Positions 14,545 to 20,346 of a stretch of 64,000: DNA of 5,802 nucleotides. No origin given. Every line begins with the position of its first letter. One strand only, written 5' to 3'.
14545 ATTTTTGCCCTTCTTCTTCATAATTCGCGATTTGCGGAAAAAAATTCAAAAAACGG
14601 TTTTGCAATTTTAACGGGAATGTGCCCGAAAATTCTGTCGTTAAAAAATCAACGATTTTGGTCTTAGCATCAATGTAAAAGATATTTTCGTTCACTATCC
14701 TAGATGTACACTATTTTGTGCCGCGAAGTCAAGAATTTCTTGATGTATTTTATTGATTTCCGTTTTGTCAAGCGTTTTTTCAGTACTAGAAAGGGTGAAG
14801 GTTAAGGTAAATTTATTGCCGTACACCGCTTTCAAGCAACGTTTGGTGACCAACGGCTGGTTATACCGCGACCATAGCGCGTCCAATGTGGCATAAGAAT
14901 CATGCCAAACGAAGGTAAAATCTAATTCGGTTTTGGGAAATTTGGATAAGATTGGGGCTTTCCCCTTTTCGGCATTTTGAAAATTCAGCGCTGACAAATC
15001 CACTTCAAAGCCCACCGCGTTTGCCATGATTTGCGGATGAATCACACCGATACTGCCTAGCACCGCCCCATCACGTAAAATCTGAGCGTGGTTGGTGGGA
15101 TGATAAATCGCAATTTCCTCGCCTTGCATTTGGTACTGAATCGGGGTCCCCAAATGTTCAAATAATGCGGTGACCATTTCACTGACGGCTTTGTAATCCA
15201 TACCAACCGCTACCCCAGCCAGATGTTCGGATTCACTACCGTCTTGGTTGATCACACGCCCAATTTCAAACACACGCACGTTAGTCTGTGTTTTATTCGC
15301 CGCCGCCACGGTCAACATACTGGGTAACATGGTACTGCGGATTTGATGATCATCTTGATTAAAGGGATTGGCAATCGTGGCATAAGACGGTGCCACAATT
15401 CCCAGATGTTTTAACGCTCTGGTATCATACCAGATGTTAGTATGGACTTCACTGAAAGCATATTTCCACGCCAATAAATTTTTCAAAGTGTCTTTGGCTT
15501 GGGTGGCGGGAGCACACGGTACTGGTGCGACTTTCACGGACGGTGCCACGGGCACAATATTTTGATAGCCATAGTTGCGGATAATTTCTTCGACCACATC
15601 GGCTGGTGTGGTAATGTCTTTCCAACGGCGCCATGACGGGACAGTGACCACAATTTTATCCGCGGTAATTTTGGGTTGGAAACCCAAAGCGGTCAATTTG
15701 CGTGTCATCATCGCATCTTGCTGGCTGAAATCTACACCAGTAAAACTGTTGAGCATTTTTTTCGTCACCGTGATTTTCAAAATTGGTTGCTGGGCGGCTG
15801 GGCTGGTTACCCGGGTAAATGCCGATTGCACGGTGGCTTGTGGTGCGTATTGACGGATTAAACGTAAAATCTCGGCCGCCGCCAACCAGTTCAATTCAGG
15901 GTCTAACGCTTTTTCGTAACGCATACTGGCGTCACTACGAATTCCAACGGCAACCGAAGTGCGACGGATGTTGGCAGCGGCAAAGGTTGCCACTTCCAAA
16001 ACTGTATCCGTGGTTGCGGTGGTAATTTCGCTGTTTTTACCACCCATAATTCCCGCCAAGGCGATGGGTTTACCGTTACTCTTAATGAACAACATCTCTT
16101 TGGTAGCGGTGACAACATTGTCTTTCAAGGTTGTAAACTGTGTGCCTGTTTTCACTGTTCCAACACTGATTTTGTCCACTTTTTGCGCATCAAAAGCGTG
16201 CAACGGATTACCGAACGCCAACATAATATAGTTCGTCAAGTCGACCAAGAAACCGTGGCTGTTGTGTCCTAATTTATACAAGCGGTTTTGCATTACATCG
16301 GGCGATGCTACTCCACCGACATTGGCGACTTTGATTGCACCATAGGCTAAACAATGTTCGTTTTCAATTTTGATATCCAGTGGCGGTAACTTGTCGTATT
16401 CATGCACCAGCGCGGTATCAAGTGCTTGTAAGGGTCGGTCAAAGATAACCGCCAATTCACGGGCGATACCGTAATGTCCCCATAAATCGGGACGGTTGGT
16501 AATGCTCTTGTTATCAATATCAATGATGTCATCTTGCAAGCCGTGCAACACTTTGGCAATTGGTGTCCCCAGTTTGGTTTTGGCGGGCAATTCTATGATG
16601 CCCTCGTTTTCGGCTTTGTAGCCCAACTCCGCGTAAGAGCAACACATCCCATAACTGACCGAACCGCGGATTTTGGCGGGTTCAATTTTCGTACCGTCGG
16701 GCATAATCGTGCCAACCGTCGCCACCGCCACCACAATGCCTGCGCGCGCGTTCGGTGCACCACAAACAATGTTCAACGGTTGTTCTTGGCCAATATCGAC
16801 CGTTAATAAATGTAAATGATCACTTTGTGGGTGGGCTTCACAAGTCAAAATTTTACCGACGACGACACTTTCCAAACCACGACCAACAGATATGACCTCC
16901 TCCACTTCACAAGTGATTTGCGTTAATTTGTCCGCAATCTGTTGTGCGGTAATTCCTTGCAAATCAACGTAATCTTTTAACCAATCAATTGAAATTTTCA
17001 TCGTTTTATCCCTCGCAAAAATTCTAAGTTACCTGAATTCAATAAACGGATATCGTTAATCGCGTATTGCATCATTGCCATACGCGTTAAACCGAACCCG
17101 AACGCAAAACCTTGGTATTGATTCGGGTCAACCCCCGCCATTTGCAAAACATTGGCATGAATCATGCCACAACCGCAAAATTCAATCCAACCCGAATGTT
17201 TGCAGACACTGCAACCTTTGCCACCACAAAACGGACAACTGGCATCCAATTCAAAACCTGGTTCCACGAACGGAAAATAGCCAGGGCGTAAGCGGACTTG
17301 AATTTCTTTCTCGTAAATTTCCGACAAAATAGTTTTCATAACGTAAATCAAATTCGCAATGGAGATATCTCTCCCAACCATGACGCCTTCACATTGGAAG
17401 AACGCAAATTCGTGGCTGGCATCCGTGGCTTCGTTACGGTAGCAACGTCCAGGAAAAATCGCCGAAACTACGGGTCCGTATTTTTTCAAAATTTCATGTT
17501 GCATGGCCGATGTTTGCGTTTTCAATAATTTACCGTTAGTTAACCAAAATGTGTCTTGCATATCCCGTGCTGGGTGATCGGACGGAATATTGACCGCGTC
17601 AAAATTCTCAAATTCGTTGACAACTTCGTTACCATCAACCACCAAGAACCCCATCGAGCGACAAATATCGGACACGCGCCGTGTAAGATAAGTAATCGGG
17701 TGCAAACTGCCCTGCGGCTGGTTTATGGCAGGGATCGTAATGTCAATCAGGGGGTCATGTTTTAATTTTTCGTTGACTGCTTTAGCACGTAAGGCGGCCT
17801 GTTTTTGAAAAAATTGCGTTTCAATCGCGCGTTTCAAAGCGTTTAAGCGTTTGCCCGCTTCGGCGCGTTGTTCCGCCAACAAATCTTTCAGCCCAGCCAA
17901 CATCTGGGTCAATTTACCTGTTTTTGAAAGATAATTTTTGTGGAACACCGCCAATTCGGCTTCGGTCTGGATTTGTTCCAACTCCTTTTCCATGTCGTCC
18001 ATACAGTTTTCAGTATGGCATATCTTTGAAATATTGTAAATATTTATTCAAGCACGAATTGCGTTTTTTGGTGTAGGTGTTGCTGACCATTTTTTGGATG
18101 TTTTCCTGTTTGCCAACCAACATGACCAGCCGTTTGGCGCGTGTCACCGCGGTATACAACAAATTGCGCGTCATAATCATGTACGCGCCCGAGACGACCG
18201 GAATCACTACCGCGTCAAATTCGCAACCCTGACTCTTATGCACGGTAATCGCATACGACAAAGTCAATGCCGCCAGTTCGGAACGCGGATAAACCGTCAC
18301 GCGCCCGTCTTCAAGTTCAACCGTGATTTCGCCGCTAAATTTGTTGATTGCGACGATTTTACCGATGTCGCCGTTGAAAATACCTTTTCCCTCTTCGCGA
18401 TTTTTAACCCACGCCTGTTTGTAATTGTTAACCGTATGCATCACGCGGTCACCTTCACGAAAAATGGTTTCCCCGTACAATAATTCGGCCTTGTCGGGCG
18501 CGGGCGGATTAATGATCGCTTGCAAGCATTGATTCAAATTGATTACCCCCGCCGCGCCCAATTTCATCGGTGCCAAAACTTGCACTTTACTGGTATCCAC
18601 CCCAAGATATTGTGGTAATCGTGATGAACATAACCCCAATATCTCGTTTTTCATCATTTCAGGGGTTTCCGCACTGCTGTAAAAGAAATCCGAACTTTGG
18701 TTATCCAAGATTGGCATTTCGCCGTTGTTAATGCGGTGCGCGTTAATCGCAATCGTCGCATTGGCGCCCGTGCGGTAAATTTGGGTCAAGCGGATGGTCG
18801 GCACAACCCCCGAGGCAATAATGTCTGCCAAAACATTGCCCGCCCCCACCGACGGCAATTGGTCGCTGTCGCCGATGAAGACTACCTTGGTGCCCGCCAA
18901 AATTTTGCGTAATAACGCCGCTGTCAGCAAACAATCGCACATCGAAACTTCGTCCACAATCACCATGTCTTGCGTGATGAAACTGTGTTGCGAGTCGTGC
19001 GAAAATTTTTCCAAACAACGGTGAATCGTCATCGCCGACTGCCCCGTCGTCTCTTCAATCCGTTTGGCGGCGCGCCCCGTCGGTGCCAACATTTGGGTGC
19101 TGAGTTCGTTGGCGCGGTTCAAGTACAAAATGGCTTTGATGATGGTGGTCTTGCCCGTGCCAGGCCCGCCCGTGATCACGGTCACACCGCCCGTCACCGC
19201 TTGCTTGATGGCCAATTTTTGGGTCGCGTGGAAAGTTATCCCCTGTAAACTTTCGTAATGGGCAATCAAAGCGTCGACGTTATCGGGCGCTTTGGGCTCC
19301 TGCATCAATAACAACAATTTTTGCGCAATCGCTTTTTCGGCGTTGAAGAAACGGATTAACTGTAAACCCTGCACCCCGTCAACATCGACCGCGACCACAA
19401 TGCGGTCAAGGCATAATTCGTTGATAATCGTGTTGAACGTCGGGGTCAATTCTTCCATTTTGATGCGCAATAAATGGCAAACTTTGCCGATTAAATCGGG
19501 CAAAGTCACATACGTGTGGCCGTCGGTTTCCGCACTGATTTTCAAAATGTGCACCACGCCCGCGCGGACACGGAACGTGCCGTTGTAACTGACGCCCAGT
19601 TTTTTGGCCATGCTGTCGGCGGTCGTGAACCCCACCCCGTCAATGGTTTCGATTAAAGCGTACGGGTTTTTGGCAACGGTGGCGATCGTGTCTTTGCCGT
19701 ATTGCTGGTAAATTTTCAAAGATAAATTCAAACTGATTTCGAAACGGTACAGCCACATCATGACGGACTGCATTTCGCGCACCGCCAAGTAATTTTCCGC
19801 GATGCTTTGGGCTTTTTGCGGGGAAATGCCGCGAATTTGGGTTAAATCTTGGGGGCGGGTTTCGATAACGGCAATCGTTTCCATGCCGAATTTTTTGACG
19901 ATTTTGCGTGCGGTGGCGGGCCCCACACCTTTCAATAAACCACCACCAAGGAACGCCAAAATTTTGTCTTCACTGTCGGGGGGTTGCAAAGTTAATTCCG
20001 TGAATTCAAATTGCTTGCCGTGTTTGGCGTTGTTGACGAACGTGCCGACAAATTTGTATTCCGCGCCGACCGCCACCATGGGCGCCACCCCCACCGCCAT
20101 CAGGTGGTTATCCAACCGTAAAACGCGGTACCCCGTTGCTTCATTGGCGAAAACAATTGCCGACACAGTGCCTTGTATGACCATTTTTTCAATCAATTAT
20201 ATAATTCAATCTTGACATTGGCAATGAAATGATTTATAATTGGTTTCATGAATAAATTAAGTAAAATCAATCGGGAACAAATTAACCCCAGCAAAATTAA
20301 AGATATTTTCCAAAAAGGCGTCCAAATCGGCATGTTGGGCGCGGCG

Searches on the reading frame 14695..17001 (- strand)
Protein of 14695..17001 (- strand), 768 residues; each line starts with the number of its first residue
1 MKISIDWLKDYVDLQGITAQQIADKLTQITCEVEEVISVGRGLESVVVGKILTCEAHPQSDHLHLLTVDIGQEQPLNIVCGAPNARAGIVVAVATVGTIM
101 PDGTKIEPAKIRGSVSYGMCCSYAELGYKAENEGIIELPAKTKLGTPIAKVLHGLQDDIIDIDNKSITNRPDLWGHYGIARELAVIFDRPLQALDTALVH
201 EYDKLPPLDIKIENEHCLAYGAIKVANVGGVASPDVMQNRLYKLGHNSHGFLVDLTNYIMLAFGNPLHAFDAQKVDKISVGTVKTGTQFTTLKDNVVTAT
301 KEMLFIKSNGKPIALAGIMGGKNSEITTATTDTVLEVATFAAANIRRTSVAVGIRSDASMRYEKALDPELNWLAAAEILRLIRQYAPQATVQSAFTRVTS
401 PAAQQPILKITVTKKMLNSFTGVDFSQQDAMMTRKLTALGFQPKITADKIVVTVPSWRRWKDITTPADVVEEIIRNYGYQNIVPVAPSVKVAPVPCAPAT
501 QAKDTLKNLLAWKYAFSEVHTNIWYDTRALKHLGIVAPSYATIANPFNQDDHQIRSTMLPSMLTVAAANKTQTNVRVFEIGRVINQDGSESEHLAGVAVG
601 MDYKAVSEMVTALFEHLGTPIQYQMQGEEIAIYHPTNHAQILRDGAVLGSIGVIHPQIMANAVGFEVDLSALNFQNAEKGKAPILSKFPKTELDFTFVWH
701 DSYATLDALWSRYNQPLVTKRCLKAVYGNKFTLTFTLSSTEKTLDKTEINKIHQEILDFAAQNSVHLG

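Call 26: search_protein_families(library=pfam, proteins=[window:14695-17001:-], max_evalue=0.001)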
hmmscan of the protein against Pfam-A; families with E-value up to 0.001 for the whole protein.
window:14695-17001:- (768 aa): 5 families
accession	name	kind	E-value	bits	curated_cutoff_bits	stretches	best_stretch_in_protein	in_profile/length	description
PF03483.22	B3_4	-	2.7e-46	157.8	29.3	1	217-386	2-173/174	B3/4 domain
PF17759.6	tRNA_synthFbeta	-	2.9e-25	89.5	22.4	1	484-661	3-200/214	Phenylalanyl tRNA synthetase beta chain CLM domain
PF01588.26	tRNA_bind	-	9e-23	80.6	27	1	46-146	1-95/96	Putative tRNA binding domain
PF03484.21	B5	-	3.4e-17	62.8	28.6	1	410-479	1-67/67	tRNA synthetase B5 domain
PF03147.19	FDX-ACB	-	0.00079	20.3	31.1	0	686-761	1-86/94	Ferredoxin-fold anticodon binding domain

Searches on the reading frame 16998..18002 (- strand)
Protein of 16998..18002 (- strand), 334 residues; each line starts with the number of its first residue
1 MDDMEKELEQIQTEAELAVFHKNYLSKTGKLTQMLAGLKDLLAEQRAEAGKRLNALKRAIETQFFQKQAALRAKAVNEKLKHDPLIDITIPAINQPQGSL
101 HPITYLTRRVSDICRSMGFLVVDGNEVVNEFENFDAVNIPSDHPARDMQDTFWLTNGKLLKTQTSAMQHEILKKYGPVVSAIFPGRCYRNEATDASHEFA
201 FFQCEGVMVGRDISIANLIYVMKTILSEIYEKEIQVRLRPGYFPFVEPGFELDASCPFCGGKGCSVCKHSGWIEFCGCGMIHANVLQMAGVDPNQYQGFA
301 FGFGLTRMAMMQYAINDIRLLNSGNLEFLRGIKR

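Call 26: search_protein_families(library=pfam, proteins=[window:16998-18002:-], max_evalue=0.001)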
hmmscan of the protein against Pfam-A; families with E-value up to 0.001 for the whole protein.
window:16998-18002:- (334 aa): 2 families
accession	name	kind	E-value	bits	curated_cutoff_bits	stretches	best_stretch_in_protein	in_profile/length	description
PF01409.25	tRNA-synt_2d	-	1.2e-82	277.6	19.8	1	86-330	2-244/246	tRNA synthetases class II core domain (F)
PF02912.23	Phe_tRNA-synt_N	-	1.8e-15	57.1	22.3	1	13-80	2-69/69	Aminoacyl tRNA synthetase class II, N-terminal domain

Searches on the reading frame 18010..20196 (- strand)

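Call 4: search_protein_families(library=pfam, proteins=[window:18010-20196:-], max_evalue=0.01)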
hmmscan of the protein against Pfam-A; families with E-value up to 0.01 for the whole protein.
window:18010-20196:- (728 aa): 25 families
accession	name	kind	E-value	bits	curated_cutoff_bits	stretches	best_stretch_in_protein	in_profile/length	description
PF13604.12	AAA_30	-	2.1e-40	139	27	1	323-495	3-174/191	AAA domain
PF13245.12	AAA_19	-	1.2e-36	126.3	25.1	1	326-451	1-133/134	AAA domain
PF14490.11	HHH_RecD2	-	7.1e-36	122.4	27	2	140-229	3-92/92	ATP-dependent RecD2 DNA helicase HHH domain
PF18335.7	SH3_13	-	1.5e-21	76.4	41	1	554-627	1-64/65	ATP-dependent RecD-like DNA helicase SH3 domain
PF13538.12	UvrD_C_2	-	8.3e-18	64.4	27.4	1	647-694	2-52/52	UvrD-like helicase C-terminal domain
PF23139.1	OB_YrrC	-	2.8e-15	56.4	27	1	6-72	3-75/76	ATP-dependent DNA helicase YrrC, OB-fold domain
PF01443.25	Viral_helicase1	-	3.1e-13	50.5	21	2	339-451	1-101/228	Viral superfamily 1 RNA helicase core domain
PF14520.12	HHH_5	-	7.1e-09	36.4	27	1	88-133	7-52/57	Helix-hairpin-helix domain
PF13086.12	AAA_11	-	8.9e-09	35.9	27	2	404-450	209-253/257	AAA domain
PF00633.29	HHH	-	9e-06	25.7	24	0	110-134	5-29/30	Helix-hairpin-helix motif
PF09848.15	SLFN-g3_helicase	-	2.3e-05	24.3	24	1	338-416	3-87/354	Schlafen group 3, DNA/RNA helicase domain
PF12826.13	HHH_2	-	2.4e-05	24.8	27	1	89-143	9-61/64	Helix-hairpin-helix motif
PF13401.12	AAA_22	-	2.8e-05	24.9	27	1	335-443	4-123/130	AAA domain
PF05970.20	PIF1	-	0.0001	22.4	25.9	1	334-461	20-166/223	PIF1-like helicase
PF13476.12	AAA_23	-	0.00013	23.1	27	1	330-358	17-41/201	AAA domain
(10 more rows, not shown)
